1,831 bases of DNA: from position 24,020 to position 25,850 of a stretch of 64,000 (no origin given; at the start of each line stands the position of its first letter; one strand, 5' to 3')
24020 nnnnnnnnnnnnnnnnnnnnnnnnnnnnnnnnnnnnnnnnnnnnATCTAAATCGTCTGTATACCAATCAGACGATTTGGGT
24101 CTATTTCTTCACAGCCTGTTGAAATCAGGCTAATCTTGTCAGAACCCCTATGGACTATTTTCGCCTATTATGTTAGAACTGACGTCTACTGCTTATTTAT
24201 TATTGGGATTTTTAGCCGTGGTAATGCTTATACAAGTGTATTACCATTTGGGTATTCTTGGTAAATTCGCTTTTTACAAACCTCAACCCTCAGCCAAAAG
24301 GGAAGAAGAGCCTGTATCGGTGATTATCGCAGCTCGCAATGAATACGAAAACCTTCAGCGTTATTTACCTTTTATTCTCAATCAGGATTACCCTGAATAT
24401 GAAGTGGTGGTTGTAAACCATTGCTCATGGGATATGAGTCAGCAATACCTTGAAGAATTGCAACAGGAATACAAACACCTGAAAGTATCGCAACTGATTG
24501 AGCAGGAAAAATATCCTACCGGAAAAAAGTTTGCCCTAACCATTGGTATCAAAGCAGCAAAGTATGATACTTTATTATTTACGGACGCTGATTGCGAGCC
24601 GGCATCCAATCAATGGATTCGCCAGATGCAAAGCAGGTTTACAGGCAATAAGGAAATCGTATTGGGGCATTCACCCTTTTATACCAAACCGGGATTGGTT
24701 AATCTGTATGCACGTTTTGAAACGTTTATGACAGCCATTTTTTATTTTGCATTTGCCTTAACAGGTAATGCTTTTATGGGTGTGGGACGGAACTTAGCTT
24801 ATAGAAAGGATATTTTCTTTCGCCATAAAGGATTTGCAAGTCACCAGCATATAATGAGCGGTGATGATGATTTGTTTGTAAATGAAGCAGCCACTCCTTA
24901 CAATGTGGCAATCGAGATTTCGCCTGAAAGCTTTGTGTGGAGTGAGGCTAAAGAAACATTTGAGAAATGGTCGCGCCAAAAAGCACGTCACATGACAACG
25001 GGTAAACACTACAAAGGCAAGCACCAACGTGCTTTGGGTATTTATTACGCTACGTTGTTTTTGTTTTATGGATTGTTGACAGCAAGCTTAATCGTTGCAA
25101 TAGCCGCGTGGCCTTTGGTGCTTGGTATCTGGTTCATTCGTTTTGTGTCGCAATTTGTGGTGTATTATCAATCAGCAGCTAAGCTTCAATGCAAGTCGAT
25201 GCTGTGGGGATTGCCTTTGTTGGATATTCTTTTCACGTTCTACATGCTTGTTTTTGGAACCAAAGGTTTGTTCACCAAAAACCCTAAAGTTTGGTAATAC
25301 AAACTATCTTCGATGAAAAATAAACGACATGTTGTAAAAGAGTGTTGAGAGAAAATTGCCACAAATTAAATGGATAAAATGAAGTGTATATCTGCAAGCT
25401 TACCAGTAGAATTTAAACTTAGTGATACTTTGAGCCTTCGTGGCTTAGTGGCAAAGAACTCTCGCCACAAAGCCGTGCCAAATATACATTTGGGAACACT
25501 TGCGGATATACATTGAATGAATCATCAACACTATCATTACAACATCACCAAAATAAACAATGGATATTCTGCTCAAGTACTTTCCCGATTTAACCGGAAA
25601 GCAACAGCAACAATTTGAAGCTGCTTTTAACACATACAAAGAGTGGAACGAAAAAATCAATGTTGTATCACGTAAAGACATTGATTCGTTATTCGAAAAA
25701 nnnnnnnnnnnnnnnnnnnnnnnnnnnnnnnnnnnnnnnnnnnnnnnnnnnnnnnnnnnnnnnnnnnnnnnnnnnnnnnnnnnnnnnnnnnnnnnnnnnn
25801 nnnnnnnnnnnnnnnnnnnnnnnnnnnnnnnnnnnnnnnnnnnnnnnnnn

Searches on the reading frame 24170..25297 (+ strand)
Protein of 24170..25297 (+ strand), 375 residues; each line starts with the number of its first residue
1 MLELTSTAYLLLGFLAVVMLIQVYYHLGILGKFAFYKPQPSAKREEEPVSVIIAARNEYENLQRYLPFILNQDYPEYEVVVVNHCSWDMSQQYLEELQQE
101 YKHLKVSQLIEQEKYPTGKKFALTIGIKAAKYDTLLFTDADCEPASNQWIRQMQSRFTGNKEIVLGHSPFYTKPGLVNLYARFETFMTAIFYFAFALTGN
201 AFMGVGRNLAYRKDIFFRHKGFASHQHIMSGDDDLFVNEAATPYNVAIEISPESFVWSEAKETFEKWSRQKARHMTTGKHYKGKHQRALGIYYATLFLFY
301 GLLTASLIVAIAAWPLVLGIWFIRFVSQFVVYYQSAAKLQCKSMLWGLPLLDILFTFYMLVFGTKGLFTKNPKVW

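Call 18: find_encoding_contigs(protein=window:24170-25297:+, flank=10000, max_places=10)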
Protein window:24170-25297:+ (375 aa): 2 contigs read that carry it; 2 places shown.
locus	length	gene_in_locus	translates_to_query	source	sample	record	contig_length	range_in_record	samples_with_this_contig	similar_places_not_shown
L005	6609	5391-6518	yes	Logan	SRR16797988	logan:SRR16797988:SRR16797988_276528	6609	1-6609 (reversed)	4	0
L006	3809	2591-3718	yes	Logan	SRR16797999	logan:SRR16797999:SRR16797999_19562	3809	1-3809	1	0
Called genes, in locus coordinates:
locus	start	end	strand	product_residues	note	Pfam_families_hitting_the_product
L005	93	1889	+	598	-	PF01541:GIY-YIG, PF24348:DUF7508 (faint), PF27096:UvrC_M, PF22920:UvrC_RNaseH, PF08459:UvrC_RNaseH_dom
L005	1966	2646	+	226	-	PF18962:Por_Secre_tail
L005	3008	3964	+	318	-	PF00890:FAD_binding_2 (faint), PF01134:GIDA (faint), PF01266:DAO (faint), PF07992:Pyr_redox_2, PF13738:Pyr_redox_3, PF00070:Pyr_redox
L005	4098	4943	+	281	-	PF01738:DLH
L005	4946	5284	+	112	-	PF11009:BrxC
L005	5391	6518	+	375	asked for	PF13506:Glyco_transf_21, PF13641:Glyco_tranf_2_3, PF00535:Glycos_transf_2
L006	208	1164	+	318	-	PF00890:FAD_binding_2 (faint), PF01134:GIDA (faint), PF01266:DAO (faint), PF07992:Pyr_redox_2, PF13738:Pyr_redox_3, PF00070:Pyr_redox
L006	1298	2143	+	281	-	PF01738:DLH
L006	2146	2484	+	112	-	PF11009:BrxC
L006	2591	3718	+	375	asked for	PF13506:Glyco_transf_21, PF13641:Glyco_tranf_2_3, PF00535:Glycos_transf_2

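Call 61: search_protein_families(library=pfam, proteins=[window:24170-25297:+], max_evalue=0.0001)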
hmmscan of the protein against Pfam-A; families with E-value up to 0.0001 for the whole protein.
window:24170-25297:+ (375 aa): 4 families
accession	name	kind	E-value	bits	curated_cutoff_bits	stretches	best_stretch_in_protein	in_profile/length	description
PF00535.33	Glycos_transf_2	-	1.8e-21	77.2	23.3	1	50-216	1-164/168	Glycosyl transferase family 2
PF13641.12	Glyco_tranf_2_3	-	5.4e-14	53.2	27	1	48-276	2-229/230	Glycosyltransferase like family 2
PF13506.12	Glyco_transf_21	-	2.8e-08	33.9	21.7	1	111-270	10-169/174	Glycosyl transferase family 21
PF13632.12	Glyco_trans_2_3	-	3e-05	24.4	27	1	177-318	41-170/198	Glycosyl transferase family group 2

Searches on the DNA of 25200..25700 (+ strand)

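Call 8: search_rna_families(source=window, start=25200, end=25700, threshold=evalue, max_evalue=10, show_alignments=3)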
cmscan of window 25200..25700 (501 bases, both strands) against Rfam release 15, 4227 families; matches with E-value up to 10: 3.
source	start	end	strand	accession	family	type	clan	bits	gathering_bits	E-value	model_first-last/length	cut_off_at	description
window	25217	25288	+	RF01569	DdR2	Gene; snRNA; snoRNA; CD-box;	-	17.2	80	6.2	1-83/83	no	Dictyostelium snoRNA DdR2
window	25647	25690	+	RF03789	MIR5269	Gene; miRNA;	-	15.9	60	5.8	1-80/80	no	MIR5269 microRNA precursor family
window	25281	25366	+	RF01443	S_pombe_snR91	Gene; snRNA; snoRNA; HACA-box;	-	14.2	50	8.7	1-144/144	no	small nucleolar RNA snR91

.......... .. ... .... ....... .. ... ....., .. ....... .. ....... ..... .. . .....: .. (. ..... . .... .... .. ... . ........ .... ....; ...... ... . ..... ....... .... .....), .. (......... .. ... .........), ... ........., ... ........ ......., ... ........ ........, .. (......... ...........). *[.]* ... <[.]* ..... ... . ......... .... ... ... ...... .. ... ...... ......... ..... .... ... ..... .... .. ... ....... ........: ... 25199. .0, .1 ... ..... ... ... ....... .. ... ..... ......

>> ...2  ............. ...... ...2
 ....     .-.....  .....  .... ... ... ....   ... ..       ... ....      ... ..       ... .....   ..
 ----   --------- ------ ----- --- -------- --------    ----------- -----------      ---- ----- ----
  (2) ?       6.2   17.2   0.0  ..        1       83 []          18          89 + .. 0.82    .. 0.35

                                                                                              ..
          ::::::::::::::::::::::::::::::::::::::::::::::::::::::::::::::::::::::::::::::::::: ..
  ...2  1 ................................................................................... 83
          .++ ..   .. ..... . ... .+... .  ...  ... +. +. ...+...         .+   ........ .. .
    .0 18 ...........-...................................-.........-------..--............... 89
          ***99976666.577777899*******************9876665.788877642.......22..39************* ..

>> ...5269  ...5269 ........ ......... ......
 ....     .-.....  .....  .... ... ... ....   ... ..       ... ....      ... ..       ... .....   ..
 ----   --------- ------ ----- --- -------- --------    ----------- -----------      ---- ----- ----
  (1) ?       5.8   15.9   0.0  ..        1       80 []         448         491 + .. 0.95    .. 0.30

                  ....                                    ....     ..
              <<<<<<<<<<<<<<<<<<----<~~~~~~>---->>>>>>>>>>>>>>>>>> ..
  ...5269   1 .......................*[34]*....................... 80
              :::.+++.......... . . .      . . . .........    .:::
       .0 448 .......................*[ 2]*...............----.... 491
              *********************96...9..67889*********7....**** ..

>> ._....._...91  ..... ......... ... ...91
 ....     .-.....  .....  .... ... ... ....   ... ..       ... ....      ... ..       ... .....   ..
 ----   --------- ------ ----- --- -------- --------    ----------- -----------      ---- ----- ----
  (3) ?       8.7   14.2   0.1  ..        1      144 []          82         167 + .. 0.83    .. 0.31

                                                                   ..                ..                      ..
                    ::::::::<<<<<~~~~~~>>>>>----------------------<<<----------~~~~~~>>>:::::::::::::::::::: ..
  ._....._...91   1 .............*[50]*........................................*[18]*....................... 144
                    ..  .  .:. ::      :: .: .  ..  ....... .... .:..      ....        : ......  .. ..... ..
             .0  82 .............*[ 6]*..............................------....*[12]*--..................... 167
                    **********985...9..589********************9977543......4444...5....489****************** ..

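Call 55: search_dna_similar(query=window:25326-25549:+, collection=plasmids, mode=distant, max_evalue=1, max_rows=10)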
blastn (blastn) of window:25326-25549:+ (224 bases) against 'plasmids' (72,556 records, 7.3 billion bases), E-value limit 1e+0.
Records with a match: 2; places in all: 2; records where one place covers at least 80% of the query: 0.
Best place of each record, by identity: 80-90% 2.
By first word of the organism name: Staphylococcus 2.
By predicted mobility (MOB-suite, as given by PLSDB): mobilizable 1; non-mobilizable 1.
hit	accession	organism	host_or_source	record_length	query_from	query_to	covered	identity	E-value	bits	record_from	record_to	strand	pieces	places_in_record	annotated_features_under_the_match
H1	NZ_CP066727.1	Staphylococcus xylosus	food sample,raw fermented sausage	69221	20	65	21%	80.4%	7e-1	41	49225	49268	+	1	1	amidase domain-containing protein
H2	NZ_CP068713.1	Staphylococcus shinii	whole organism,Saeng-gimol meju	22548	20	65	21%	80.4%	7e-1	41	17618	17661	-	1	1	amidase domain-containing protein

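Call 56: search_dna_similar(query=window:25326-25549:+, collection=phages, mode=distant, max_evalue=1, max_rows=10)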
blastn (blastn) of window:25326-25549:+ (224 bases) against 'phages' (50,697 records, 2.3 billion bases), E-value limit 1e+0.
Records with a match: 4; places in all: 4; records where one place covers at least 80% of the query: 0.
Best place of each record, by identity: 80-90% 4.
By first word of the organism name: Enterococcus 4.
By host as written in the record: Enterococcus faecium 4.
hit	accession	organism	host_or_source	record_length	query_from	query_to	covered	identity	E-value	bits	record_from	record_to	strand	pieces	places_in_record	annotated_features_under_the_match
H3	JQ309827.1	Enterococcus phage vB_Efae230P-4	Enterococcus faecium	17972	163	205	19%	80.0%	7e-1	39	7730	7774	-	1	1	putative tail structural protein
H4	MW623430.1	Enterococcus phage MDA1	Enterococcus faecium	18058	163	205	19%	80.0%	7e-1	39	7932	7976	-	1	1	tail fibers protein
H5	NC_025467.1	Enterococcus phage vB_Efae230P-4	Enterococcus faecium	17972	163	205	19%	80.0%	7e-1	39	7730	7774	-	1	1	tail protein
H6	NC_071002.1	Enterococcus phage MDA1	Enterococcus faecium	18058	163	205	19%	80.0%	7e-1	39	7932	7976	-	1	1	tail protein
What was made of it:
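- Tried and rejected: blastn in 'distant' mode against plasmids and phages gave only 40-nt noise at E 0.7 (calls 55, 56).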

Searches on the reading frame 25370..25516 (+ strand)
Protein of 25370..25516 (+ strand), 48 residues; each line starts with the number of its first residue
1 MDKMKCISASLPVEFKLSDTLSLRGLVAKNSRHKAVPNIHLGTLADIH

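Call 22: find_encoding_contigs(protein=window:25370-25516:+, flank=5000, max_places=10)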
Protein window:25370-25516:+ (48 aa): no gene with exactly this product is on record in the collection.

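Call 23: find_homologous_proteins(query=window:25370-25513:+, max_evalue=10)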
Query window:25370-25513:+: no candidate shares three 5-residue words with the query. No homologue found.
